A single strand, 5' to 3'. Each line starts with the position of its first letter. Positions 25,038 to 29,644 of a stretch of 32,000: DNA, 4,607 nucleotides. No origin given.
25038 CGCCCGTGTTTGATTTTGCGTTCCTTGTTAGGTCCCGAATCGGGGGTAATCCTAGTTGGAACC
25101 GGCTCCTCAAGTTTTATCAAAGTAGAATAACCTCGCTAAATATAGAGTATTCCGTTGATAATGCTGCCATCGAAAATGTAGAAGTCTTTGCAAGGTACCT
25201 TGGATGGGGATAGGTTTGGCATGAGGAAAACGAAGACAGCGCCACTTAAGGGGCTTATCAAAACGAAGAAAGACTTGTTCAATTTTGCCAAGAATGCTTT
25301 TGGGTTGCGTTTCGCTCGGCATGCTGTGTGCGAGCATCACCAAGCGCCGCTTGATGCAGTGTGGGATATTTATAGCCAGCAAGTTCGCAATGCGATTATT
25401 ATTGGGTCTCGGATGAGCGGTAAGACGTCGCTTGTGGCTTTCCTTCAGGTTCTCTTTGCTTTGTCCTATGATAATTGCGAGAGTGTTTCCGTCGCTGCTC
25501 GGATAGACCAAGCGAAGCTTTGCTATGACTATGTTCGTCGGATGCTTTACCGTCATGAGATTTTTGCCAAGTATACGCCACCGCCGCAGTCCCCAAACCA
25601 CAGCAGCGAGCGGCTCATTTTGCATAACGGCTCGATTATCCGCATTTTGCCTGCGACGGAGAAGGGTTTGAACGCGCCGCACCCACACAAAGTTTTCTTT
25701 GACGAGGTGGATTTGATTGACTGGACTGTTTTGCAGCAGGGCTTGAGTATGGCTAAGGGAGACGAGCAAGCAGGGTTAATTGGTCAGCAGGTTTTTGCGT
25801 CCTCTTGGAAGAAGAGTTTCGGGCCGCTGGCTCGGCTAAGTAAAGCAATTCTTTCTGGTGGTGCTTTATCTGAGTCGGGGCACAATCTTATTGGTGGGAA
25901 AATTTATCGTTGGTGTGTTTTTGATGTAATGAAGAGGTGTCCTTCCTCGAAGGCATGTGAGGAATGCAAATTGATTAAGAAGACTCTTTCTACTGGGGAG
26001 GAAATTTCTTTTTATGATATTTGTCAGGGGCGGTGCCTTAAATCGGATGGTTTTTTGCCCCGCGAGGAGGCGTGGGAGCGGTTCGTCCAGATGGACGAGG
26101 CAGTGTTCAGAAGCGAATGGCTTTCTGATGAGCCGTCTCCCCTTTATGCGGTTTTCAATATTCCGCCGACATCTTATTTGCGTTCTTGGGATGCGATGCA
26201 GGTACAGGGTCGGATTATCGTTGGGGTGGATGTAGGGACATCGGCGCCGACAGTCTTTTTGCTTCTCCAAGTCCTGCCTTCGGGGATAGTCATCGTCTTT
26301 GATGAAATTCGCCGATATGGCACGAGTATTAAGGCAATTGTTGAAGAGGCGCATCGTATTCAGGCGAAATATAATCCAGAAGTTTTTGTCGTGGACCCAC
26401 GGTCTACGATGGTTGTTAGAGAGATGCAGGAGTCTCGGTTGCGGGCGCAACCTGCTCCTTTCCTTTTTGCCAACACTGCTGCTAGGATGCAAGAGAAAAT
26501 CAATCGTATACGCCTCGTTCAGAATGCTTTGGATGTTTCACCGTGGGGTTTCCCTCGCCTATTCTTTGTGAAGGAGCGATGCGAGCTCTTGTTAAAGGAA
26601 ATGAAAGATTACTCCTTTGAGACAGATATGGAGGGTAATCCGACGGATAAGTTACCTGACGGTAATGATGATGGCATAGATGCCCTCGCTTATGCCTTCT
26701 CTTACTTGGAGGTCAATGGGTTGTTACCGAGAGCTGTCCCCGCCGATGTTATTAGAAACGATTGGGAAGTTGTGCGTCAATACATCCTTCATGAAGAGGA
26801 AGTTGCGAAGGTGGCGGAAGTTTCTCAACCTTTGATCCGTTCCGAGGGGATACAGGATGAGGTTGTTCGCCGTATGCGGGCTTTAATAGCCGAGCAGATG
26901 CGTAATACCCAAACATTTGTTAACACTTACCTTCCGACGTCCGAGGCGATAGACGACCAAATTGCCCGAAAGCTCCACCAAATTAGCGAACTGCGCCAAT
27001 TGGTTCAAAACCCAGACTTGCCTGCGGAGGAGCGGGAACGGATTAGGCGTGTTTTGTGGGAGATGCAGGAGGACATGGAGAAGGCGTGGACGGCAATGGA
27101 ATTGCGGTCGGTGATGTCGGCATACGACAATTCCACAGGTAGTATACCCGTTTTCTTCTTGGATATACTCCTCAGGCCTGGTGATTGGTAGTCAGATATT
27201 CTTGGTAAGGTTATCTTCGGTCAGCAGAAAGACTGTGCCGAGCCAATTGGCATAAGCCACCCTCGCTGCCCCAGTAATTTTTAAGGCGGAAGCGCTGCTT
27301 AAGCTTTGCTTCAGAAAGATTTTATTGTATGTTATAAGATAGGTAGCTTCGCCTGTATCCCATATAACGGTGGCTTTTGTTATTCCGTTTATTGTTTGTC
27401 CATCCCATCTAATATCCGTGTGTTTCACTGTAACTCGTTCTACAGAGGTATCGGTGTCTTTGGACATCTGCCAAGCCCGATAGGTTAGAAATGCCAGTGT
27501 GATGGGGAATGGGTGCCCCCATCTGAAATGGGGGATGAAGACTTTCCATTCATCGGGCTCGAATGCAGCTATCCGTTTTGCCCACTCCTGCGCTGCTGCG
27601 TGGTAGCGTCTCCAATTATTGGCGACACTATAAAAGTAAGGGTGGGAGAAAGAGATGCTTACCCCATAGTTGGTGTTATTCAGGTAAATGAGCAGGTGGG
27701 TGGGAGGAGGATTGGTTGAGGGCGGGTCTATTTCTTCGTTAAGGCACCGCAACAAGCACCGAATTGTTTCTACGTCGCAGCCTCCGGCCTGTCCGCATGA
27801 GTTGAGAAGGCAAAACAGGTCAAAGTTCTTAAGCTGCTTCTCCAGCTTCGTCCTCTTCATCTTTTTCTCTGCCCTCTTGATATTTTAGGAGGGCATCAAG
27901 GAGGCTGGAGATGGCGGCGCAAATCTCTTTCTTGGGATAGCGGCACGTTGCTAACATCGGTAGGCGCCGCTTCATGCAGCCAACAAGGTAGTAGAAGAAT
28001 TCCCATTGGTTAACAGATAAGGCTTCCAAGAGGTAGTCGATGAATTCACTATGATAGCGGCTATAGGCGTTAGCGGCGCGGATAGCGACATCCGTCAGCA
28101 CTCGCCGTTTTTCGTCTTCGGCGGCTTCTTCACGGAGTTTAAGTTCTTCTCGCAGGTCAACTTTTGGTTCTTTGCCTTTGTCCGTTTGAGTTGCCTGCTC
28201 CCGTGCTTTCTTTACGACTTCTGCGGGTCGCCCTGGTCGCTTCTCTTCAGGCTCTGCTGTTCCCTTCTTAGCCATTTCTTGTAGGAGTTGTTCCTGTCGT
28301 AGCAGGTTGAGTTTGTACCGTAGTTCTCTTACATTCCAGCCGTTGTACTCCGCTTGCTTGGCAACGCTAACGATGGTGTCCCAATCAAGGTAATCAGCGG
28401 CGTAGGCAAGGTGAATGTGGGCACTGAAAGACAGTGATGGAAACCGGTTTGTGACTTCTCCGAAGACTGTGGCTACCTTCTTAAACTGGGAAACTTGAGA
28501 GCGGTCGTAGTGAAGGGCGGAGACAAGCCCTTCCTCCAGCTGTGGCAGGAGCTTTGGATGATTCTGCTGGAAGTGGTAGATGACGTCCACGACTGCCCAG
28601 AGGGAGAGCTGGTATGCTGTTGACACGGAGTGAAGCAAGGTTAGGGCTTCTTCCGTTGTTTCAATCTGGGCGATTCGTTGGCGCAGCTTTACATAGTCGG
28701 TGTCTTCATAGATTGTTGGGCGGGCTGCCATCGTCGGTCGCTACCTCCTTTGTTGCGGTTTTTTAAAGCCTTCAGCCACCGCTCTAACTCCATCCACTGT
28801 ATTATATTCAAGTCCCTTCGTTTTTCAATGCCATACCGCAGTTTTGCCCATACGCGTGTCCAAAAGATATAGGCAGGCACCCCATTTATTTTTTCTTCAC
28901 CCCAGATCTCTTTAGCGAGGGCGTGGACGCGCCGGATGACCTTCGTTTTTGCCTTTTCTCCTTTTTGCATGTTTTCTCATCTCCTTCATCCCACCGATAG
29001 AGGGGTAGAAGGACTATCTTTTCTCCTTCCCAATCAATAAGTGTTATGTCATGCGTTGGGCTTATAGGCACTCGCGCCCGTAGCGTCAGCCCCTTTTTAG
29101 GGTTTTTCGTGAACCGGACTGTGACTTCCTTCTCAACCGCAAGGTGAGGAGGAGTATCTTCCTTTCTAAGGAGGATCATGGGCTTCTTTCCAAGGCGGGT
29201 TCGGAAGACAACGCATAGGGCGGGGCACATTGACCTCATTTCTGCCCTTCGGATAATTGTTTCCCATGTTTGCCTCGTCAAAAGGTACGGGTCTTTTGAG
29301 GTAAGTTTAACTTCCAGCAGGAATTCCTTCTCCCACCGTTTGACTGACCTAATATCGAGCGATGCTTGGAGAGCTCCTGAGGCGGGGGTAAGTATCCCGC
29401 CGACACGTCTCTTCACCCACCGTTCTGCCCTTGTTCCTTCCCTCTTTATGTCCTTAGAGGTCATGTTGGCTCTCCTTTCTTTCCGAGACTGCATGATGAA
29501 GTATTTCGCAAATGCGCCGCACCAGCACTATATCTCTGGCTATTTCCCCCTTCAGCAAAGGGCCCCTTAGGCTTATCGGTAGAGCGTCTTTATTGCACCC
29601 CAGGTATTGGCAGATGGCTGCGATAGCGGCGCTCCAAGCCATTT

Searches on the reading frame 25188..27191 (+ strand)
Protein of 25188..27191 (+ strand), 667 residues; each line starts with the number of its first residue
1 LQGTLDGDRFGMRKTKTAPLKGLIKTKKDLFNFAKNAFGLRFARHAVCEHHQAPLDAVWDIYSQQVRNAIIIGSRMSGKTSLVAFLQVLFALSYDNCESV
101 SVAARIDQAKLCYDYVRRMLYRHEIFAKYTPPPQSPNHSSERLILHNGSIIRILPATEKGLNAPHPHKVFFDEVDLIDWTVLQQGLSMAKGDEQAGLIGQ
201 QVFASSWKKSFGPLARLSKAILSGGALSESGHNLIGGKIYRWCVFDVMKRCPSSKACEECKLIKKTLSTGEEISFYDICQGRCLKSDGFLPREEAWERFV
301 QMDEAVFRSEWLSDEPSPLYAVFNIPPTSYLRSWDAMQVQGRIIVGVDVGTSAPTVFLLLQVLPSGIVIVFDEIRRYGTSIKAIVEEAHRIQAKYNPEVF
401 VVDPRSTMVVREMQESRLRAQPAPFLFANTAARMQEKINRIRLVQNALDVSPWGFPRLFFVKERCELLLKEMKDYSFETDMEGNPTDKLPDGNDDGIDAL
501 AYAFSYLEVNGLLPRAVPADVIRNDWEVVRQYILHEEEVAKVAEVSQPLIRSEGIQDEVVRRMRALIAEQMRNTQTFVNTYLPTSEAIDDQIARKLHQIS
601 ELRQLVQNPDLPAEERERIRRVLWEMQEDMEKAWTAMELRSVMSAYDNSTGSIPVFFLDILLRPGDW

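Call 25: search_protein_families(library=pfam, proteins=[window:25188-27191:+], max_evalue=0.01)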
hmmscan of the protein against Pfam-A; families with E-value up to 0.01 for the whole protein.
window:25188-27191:+ (667 aa): 0 families

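Call 47: search_protein_families(library=phrogs, proteins=[window:25188-27191:+], max_evalue=0.001)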
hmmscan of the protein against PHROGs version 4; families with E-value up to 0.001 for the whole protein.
window:25188-27191:+ (667 aa): 8 families
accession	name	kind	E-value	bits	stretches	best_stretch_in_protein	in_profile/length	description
phrog_2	-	head and packaging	7.3e-16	59.1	1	60-517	275-597/807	terminase large subunit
phrog_9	-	head and packaging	3.7e-11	43.6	1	63-177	220-332/812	terminase large subunit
phrog_5653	-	head and packaging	1.1e-09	39.3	1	459-509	132-182/199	terminase large subunit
phrog_38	-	head and packaging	1.5e-06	28.1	0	318-517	542-713/760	terminase large subunit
phrog_6672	-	head and packaging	2.8e-06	28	1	460-504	81-126/145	terminase large subunit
phrog_18557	-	head and packaging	2.5e-05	25.3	1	462-505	28-71/88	terminase large subunit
phrog_4914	-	head and packaging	4.2e-05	24.2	1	65-162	104-206/213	terminase large subunit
phrog_10250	-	head and packaging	0.00015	22.6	1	343-506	46-214/228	terminase large subunit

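Call 50: search_dna_similar(query=window:25188-27191:+, collection=phages, mode=protein, max_rows=12)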
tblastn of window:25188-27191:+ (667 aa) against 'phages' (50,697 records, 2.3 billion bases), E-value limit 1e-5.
Records with a match: 1; places in all: 1; records where one place covers at least 80% of the query: 0.
Best place of each record, by identity: <60% 1.
By first word of the organism name: Microcystis 1.
By host as written in the record: Microcystis viridis 1.
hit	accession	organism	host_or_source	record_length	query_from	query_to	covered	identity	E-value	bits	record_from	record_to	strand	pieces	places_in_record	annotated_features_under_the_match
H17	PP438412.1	Microcystis phage Mvi-JY20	Microcystis viridis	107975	25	507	72%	21.4%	3e-7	61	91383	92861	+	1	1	hypothetical protein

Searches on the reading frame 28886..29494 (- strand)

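Call 47: search_protein_families(library=phrogs, proteins=[window:28886-29494:-], max_evalue=0.001)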
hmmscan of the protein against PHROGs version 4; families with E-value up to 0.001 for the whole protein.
window:28886-29494:- (202 aa): 1 family
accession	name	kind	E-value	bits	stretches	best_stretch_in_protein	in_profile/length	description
phrog_2002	-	DNA, RNA and nucleotide metabolism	7.3e-09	36.6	1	10-111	9-107/130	Holliday junction resolvase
